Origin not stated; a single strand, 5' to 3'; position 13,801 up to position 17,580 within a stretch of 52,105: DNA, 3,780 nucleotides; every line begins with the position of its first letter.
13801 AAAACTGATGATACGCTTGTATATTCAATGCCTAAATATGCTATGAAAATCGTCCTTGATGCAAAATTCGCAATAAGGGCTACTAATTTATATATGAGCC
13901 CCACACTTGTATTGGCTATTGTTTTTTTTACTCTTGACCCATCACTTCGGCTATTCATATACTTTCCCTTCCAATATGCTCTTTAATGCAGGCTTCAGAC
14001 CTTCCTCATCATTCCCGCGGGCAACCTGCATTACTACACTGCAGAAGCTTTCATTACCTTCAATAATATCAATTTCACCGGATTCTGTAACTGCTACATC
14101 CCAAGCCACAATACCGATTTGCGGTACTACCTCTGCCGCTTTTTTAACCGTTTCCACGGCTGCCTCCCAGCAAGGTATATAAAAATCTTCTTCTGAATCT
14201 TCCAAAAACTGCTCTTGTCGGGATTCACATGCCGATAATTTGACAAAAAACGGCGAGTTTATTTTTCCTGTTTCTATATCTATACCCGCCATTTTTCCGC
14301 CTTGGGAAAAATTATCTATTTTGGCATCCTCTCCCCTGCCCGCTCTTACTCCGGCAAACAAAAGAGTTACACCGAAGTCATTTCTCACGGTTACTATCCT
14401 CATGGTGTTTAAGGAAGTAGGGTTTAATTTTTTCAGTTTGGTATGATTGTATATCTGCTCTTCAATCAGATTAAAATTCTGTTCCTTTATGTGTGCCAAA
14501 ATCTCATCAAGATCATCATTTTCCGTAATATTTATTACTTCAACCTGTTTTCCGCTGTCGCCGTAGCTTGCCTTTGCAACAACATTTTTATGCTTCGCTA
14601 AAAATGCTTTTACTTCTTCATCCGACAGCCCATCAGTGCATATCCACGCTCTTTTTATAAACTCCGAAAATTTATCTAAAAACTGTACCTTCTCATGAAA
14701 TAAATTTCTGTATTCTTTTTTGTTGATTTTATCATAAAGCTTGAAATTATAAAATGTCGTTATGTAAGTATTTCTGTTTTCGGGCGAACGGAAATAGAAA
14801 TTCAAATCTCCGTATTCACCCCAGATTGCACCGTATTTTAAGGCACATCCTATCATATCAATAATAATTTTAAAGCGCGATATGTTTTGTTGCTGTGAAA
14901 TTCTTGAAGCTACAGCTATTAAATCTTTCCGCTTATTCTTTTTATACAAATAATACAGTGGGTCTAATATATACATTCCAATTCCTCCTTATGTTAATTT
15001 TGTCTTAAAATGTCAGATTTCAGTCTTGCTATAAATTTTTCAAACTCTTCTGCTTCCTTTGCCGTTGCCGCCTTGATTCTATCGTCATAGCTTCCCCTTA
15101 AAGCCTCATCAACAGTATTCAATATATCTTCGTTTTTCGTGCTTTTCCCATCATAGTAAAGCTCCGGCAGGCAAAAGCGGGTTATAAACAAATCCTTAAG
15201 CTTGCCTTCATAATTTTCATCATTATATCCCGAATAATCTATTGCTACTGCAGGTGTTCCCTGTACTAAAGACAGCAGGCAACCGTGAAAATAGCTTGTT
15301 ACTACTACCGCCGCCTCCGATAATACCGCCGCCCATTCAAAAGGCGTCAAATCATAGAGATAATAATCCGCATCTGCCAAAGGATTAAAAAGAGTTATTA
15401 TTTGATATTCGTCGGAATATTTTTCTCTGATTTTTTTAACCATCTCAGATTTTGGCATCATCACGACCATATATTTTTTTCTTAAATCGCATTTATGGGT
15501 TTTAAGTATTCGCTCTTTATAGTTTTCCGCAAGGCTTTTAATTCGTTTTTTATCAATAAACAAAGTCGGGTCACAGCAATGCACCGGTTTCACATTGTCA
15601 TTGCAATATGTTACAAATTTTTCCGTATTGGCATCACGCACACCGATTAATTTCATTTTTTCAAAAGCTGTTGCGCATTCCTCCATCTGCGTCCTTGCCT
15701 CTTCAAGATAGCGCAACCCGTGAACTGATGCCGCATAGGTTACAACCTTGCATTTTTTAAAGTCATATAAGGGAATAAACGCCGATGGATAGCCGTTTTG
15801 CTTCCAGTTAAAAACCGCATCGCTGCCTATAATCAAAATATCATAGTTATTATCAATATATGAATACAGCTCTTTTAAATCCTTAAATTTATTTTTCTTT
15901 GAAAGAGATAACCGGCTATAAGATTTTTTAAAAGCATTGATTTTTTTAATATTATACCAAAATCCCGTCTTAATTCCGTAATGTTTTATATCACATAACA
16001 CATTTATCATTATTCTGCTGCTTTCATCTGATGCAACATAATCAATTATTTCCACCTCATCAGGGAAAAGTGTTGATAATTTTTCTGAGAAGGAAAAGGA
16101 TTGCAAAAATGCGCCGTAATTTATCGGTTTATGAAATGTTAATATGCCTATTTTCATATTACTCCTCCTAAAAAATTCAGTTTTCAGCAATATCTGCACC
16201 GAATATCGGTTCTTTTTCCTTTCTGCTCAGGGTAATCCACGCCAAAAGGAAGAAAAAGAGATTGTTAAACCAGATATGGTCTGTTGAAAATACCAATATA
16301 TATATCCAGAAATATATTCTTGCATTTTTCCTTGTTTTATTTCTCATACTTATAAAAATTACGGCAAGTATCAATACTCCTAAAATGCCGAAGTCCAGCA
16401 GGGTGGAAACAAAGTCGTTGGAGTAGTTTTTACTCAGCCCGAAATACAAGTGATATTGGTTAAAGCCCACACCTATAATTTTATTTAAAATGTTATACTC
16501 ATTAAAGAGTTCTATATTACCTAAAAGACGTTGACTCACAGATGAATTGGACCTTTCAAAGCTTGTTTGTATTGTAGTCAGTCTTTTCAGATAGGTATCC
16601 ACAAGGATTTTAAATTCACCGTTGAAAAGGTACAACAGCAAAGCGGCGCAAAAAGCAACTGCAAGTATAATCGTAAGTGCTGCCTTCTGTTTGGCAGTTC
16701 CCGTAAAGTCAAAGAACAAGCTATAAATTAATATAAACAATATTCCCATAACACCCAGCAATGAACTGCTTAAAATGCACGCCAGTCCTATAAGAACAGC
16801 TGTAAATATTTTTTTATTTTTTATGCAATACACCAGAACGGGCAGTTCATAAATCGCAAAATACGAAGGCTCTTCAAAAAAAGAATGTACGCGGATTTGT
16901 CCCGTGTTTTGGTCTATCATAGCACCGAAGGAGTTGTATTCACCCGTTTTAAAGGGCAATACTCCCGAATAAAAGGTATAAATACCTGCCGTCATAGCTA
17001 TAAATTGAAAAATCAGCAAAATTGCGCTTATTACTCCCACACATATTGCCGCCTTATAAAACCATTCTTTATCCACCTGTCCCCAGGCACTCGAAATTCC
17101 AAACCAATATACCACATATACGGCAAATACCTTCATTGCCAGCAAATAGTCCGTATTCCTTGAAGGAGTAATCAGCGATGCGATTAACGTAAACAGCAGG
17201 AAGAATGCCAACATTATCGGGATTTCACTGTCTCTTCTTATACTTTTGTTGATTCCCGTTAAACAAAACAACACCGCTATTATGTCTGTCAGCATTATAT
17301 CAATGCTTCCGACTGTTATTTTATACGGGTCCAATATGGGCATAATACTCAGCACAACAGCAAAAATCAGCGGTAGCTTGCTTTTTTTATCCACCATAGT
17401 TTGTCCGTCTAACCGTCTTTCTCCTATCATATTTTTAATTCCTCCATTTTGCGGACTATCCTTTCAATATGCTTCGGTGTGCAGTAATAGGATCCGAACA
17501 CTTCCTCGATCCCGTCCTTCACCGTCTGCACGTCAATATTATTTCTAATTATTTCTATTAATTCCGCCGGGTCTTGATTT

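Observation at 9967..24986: A 15-kb, 14-gene Wzx/Wzy polysaccharide operon with an unusual tailoring set, next to the replication origin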

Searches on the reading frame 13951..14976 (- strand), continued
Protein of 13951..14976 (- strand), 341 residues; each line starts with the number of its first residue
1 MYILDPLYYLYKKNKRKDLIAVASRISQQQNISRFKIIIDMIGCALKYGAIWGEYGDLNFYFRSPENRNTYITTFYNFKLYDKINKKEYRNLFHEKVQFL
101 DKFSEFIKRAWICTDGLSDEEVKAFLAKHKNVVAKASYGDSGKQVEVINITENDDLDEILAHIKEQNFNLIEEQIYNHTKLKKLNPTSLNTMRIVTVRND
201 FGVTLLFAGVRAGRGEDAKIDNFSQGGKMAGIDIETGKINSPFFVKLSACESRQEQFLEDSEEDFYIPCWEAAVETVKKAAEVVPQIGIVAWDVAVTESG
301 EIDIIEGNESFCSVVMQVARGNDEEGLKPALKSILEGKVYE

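Call 60: find_encoding_contigs(protein=P0151, flank=8000, max_places=1)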
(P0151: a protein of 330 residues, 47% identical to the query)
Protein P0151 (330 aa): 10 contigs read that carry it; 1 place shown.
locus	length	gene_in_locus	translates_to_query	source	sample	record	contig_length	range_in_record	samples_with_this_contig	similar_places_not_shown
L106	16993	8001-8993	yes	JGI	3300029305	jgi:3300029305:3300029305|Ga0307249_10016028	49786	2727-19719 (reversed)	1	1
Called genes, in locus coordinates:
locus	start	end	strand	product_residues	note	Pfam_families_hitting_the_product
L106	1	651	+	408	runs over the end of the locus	PF01041:DegT_DnrJ_EryC1, PF00155:Aminotran_1_2 (weak), PF01212:Beta_elim_lyase (faint)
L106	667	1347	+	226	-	PF02397:Bac_transf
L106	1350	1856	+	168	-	PF00132:Hexapep (faint)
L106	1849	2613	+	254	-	PF00535:Glycos_transf_2, PF10111:Glyco_tranf_2_2, PF13641:Glyco_tranf_2_3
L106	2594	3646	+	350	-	PF00534:Glycos_transf_1, PF13692:Glyco_trans_1_4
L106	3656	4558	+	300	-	PF06662:C5-epim_C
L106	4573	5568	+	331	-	-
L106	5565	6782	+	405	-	PF04932:Wzy_C (weak)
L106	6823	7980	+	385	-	PF04230:PS_pyruv_trans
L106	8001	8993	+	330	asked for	PF14397:ATPgrasp_ST, PF14398:ATPgrasp_YheCD (faint)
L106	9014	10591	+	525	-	-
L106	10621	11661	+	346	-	PF14397:ATPgrasp_ST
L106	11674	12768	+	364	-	PF02350:Epimerase_2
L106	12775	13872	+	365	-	PF01073:3Beta_HSD, PF01370:Epimerase, PF02719:Polysacc_synt_2, PF04321:RmlD_sub_bind, PF07993:NAD_binding_4, PF16363:GDP_Man_Dehyd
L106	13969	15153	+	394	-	PF01210:NAD_Gly3P_dh_N (faint), PF03721:UDPG_MGDP_dh_N, PF00984:UDPG_MGDP_dh, PF03720:UDPG_MGDP_dh_C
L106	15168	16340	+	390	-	PF00288:GHMP_kinases_N, PF08544:GHMP_kinases_C (weak)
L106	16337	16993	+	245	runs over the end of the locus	PF00483:NTP_transferase, PF12804:NTP_transf_3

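Call 76: find_encoding_contigs(protein=P0150, flank=10000, max_places=1)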
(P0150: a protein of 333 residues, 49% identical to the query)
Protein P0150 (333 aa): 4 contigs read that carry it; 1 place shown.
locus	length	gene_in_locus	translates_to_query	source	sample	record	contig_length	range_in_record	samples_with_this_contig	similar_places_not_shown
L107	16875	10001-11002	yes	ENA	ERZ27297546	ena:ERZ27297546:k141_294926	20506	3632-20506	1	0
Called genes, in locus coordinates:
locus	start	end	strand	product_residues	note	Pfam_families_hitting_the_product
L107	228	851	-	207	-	PF01741:MscL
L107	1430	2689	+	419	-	PF01041:DegT_DnrJ_EryC1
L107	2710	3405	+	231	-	PF02397:Bac_transf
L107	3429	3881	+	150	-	PF00132:Hexapep (faint), PF14602:Hexapep_2 (faint)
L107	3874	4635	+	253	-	PF00535:Glycos_transf_2, PF10111:Glyco_tranf_2_2, PF13641:Glyco_tranf_2_3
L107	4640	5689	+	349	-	PF00534:Glycos_transf_1, PF13692:Glyco_trans_1_4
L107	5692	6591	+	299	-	PF06662:C5-epim_C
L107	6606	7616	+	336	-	-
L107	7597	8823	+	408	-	PF04932:Wzy_C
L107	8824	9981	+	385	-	PF04230:PS_pyruv_trans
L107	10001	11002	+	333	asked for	PF14397:ATPgrasp_ST, PF14398:ATPgrasp_YheCD (faint)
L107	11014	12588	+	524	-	-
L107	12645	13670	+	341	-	PF14397:ATPgrasp_ST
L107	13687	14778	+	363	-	PF02350:Epimerase_2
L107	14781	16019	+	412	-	PF01210:NAD_Gly3P_dh_N (weak), PF03721:UDPG_MGDP_dh_N, PF00984:UDPG_MGDP_dh, PF03720:UDPG_MGDP_dh_C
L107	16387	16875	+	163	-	?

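Call 77: find_encoding_contigs(protein=P0165, flank=10000, max_places=1)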
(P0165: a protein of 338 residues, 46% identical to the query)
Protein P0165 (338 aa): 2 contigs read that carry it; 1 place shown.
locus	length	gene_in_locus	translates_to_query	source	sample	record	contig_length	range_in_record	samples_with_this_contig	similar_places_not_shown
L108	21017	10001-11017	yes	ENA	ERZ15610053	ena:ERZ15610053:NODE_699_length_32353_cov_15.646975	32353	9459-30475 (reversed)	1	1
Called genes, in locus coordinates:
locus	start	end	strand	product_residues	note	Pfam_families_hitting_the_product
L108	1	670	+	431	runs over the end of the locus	PF01041:DegT_DnrJ_EryC1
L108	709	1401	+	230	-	PF02585:PIG-L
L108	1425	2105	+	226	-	PF02397:Bac_transf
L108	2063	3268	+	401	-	PF07478:Dala_Dala_lig_C (faint), PF02655:ATP-grasp_3, PF02786:CPSase_L_D2, PF15632:ATPgrasp_Ter (weak)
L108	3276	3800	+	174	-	PF13302:Acetyltransf_3 (weak), PF00583:Acetyltransf_1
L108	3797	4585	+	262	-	PF00535:Glycos_transf_2, PF10111:Glyco_tranf_2_2, PF13641:Glyco_tranf_2_3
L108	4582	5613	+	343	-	PF00534:Glycos_transf_1, PF13692:Glyco_trans_1_4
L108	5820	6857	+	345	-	-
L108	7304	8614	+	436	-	-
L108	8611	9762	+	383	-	PF04230:PS_pyruv_trans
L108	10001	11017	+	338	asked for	PF14397:ATPgrasp_ST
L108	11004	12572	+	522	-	-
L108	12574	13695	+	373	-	PF02350:Epimerase_2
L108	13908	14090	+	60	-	PF21983:NikA-like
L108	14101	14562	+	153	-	-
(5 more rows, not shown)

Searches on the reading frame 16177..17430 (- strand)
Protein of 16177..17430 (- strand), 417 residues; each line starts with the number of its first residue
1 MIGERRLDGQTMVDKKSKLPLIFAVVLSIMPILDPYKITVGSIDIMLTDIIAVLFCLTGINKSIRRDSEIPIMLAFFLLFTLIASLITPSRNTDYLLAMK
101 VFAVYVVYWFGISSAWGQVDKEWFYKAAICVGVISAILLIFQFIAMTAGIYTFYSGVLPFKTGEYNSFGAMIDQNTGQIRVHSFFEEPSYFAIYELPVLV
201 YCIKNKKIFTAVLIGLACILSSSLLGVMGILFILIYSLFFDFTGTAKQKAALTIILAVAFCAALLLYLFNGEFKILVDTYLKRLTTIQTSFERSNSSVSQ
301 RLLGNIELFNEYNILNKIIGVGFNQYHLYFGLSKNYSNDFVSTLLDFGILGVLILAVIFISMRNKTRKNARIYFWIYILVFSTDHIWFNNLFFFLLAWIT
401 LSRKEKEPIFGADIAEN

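Call 5: search_protein_families(library=pfam, proteins=[window:16177-17430:-], max_evalue=0.01)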
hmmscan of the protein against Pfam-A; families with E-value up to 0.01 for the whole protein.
window:16177-17430:- (417 aa): 1 family
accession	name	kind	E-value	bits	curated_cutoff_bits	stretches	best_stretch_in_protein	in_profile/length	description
PF04932.20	Wzy_C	-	5.3e-07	30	31.7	1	209-355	1-148/149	O-Antigen ligase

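Call 7: search_protein_families(library=ncbifam, proteins=[window:16177-17430:-], max_evalue=0.01)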
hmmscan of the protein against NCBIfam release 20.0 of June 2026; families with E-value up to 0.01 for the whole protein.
window:16177-17430:- (417 aa): 0 families

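Call 27: search_protein_families(library=pfam, proteins=[window:16177-17430:-], max_evalue=10)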
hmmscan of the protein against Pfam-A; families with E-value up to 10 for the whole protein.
window:16177-17430:- (417 aa): 1 family
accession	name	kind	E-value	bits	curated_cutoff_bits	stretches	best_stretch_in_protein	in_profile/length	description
PF04932.20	Wzy_C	-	5.3e-07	30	31.7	1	209-355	1-148/149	O-Antigen ligase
